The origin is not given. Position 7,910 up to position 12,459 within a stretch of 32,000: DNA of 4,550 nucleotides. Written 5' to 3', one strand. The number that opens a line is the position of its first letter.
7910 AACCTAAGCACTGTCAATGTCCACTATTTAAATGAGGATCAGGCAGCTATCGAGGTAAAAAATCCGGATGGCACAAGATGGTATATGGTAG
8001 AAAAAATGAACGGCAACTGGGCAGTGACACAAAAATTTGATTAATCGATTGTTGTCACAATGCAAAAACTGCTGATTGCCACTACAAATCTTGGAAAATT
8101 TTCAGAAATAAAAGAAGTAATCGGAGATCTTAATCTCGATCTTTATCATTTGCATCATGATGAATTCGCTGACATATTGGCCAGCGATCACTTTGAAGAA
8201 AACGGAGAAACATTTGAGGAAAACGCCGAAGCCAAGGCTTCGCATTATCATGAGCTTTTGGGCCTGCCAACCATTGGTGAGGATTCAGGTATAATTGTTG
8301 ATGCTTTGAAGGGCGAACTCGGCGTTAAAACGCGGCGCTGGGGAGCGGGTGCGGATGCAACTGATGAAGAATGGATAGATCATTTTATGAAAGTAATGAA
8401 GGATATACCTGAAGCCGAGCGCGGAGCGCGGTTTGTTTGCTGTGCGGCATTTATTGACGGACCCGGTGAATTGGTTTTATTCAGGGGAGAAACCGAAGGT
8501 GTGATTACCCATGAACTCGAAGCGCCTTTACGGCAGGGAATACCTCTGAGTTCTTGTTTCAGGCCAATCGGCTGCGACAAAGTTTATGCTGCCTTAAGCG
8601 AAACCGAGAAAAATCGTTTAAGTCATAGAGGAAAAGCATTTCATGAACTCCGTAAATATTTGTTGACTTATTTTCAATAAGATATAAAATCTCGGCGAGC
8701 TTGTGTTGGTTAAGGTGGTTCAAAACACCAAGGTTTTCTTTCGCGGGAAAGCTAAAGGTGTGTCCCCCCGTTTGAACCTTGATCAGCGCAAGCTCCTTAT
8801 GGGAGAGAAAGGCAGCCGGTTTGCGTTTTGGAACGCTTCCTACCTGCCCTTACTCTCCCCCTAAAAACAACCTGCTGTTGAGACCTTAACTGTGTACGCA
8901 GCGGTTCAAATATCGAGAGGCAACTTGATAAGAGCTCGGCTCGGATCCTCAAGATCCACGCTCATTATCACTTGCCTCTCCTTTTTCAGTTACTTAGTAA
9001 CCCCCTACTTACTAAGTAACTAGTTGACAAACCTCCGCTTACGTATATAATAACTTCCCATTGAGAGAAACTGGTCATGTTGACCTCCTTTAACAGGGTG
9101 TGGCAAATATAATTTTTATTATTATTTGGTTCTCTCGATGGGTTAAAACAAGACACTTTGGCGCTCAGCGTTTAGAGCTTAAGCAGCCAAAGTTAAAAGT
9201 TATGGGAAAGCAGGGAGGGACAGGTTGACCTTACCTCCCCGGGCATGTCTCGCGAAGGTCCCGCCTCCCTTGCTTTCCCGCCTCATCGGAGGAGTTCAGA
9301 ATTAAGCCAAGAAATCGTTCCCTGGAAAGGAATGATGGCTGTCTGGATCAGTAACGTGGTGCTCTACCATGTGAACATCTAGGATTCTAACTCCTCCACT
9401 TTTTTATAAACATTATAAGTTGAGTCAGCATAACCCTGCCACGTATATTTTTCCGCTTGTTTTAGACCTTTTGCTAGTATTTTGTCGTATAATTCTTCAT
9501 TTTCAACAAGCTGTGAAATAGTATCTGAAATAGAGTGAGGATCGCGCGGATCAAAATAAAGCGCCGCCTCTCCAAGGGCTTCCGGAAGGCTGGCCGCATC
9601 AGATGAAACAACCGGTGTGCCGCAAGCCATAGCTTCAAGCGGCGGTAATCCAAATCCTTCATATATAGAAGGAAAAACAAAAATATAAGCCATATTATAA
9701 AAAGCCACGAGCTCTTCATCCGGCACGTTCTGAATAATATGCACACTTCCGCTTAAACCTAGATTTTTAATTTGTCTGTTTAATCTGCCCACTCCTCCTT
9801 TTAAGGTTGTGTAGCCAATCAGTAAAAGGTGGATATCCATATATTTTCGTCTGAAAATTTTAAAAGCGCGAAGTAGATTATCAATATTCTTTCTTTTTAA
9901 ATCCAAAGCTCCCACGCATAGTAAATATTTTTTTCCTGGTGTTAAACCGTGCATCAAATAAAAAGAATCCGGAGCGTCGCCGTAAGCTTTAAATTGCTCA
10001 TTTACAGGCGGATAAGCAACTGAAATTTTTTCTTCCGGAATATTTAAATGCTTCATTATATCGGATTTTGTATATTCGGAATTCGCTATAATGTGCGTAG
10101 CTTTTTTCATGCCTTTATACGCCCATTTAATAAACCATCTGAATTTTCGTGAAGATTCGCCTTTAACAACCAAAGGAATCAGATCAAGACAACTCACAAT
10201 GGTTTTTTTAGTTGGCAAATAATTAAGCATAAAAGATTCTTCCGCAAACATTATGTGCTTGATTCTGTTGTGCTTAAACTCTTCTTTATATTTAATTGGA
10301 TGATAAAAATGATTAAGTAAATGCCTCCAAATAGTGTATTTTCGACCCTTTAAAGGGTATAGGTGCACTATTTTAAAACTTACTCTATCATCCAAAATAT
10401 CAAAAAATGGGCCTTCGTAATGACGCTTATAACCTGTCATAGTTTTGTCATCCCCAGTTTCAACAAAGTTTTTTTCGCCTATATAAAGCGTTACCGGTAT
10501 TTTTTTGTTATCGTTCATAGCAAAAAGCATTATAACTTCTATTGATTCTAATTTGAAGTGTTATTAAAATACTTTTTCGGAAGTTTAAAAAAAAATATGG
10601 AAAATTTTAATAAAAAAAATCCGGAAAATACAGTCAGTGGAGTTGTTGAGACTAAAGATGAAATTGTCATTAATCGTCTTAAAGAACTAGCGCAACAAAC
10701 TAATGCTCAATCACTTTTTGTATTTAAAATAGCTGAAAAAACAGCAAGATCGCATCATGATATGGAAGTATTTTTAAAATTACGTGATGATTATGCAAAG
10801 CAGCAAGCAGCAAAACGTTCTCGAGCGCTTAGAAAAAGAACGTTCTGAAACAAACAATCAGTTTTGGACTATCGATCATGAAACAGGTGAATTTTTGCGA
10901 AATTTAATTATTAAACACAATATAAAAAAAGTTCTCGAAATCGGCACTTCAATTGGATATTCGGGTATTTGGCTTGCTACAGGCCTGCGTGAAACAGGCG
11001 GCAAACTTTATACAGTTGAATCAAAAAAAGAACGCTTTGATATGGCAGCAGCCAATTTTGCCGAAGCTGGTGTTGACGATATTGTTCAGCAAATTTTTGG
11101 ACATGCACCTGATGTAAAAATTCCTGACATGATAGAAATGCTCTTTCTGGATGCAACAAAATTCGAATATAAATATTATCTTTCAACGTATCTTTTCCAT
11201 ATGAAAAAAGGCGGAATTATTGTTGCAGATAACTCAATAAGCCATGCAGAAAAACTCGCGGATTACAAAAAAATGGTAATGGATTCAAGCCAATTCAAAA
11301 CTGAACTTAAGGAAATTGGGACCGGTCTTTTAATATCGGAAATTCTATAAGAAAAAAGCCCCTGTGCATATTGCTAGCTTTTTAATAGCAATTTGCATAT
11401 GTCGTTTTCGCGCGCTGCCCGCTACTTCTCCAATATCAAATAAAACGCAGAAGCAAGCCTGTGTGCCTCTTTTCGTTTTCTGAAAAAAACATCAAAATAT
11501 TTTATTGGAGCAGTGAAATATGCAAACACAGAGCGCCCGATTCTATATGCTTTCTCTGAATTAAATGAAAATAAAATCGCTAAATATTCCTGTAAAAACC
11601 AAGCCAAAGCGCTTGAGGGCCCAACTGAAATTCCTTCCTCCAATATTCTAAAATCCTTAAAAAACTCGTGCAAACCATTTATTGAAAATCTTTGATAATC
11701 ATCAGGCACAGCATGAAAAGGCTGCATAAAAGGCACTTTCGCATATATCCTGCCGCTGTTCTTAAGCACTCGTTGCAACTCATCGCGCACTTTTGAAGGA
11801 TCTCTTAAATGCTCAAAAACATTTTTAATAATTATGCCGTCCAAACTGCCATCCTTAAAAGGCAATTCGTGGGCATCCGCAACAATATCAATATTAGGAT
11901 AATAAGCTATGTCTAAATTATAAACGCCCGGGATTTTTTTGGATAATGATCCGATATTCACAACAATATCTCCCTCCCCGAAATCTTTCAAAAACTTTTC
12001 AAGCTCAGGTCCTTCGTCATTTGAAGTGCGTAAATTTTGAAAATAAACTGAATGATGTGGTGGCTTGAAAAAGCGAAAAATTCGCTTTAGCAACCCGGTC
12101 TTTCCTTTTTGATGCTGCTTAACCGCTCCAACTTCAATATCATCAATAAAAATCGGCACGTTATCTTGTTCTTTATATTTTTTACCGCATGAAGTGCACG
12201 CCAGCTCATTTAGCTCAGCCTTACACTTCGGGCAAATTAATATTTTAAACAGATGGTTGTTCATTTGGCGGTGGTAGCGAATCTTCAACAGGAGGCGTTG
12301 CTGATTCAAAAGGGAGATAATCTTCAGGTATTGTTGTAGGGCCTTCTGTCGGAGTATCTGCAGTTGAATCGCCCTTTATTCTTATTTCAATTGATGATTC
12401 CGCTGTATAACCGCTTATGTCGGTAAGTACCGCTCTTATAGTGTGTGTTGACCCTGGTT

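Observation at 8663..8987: Promoter-to-terminator unit with no ORF: a ~290-nt GC-enriched RNA with nested long-range helices (unclassified)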

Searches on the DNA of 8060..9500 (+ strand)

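Call 4: search_rna_families(source=window, start=8550, end=9500, threshold=evalue, max_evalue=10, show_alignments=4)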
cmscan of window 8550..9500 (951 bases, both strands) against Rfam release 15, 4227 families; matches with E-value up to 10: 2.
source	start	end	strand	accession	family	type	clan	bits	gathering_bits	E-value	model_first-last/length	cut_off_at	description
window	9207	9276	-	RF03383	mir-1976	Gene; miRNA;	-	18.7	71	0.84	1-52/52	no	mir-1976 microRNA precursor family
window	9201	9283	+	RF03778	mir-483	Gene; miRNA;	-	15.9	60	6.6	1-75/75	no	mir-483 microRNA precursor family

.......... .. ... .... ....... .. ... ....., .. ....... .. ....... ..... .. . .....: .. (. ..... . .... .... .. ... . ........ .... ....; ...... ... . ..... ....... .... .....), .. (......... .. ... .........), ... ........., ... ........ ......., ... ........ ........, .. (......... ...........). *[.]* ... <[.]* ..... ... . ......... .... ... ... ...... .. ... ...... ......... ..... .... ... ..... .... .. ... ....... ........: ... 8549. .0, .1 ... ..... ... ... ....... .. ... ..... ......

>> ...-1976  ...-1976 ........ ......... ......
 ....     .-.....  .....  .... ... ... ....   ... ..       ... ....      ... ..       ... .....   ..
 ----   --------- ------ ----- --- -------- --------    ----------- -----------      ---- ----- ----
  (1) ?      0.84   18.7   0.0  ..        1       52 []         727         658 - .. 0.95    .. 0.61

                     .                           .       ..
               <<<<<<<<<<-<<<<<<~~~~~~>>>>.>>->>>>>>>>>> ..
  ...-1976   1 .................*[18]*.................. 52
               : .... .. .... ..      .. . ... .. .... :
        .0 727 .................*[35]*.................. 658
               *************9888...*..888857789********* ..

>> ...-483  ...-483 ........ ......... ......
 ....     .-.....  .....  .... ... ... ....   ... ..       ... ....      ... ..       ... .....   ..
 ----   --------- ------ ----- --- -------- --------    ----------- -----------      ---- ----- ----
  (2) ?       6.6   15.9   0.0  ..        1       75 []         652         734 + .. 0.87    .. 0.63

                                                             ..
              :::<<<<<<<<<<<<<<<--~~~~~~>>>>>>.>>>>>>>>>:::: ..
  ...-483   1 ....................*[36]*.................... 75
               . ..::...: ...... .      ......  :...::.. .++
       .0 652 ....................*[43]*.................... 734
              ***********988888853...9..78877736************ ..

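Call 60: build_rna_model(alignment_id=A2)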
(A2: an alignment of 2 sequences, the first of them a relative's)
Model R1 built from alignment A2 (2 sequences, 71 columns); structure: RNAalifold consensus.
model positions 71; base pairs 22; branch points 1; effective number of sequences 1.44; information 0.794 bits per position. Calibrated on 0.2 Mb of random sequence (short: E-values are rough).
structure used (alignment columns):
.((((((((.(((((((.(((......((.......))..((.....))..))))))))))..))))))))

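Call 61: build_rna_model(alignment_id=A3)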
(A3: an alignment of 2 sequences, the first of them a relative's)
Model R2 built from alignment A3 (2 sequences, 129 columns); structure: RNAalifold consensus.
model positions 129; base pairs 32; branch points 2; effective number of sequences 1; information 0.589 bits per position. Calibrated on 0.2 Mb of random sequence (short: E-values are rough).
structure used (alignment columns):
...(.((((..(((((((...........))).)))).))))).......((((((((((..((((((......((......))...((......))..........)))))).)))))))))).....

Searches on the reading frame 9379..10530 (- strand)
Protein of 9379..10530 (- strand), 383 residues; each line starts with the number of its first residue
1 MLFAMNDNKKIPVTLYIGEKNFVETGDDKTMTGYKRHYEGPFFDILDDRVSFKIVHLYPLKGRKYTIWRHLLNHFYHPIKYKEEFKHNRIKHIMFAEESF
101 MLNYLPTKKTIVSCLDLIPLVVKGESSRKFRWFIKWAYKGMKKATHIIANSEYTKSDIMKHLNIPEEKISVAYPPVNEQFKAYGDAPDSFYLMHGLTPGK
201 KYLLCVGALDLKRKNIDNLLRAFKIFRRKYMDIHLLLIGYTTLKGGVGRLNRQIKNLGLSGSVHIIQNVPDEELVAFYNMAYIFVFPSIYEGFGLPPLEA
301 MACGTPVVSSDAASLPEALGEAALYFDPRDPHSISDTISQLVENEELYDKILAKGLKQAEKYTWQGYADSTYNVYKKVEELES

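Call 12: search_protein_families(library=pfam, proteins=[window:9379-10530:-])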
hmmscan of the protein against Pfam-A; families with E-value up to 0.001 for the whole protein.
window:9379-10530:- (383 aa): 6 families
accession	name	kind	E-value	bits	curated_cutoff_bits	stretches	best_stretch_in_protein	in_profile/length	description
PF00534.26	Glycos_transf_1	-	8.5e-38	130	26.4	1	197-353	12-167/172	Glycosyl transferases group 1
PF13692.12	Glyco_trans_1_4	-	1.9e-31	109.7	27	1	201-344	2-142/142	Glycosyl transferases group 1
PF20706.3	GT4-conflict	-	3.4e-11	43.2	26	1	199-326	196-324/385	Family 4 Glycosyltransferase in conflict systems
PF13439.12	Glyco_transf_4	-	7.5e-09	36.3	28.5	1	110-179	99-169/170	Glycosyltransferase Family 4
PF13524.12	Glyco_trans_1_2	-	9.9e-08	32.5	25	1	262-365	28-136/144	Glycosyl transferase-like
PF00982.27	Glyco_transf_20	-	1.2e-05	24.7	32.5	1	246-371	337-467/473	Glycosyltransferase family 20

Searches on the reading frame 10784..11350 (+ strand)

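Call 12: search_protein_families(library=pfam, proteins=[window:10784-11350:+])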
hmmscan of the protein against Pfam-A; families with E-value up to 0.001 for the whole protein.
window:10784-11350:+ (188 aa): 2 families
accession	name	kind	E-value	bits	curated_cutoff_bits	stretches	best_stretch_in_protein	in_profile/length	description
PF01596.23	Methyltransf_3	-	2.1e-20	73.3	22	1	5-161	3-165/204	O-methyltransferase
PF13578.12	Methyltransf_24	-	4.9e-11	43.9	26.3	1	51-150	1-104/105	Methyltransferase domain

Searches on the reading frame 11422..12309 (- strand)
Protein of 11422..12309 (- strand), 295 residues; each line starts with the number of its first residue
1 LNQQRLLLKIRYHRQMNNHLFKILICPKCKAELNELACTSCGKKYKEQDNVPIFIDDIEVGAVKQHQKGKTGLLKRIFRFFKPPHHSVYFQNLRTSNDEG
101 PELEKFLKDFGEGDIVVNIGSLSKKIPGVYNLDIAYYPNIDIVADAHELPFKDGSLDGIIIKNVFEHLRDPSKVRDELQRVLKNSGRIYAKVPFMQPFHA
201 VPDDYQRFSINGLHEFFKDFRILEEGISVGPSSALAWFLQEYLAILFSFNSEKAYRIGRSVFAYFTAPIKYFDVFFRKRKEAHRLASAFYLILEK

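Call 12: search_protein_families(library=pfam, proteins=[window:11422-12309:-])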
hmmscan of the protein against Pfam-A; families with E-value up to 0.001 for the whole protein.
window:11422-12309:- (295 aa): 4 families
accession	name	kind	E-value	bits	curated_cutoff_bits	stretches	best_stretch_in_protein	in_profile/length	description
PF08241.18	Methyltransf_11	-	1.9e-11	44.9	21.2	1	142-189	47-94/95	Methyltransferase domain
PF13847.12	Methyltransf_31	-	5.5e-06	26.6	27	1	143-191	60-110/145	Methyltransferase domain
PF13649.12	Methyltransf_25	-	1.1e-05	26.5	27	1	142-186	51-97/97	Methyltransferase domain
PF01209.24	Ubie_methyltran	-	0.00023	21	20.1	1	139-190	99-151/233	ubiE/COQ5 methyltransferase family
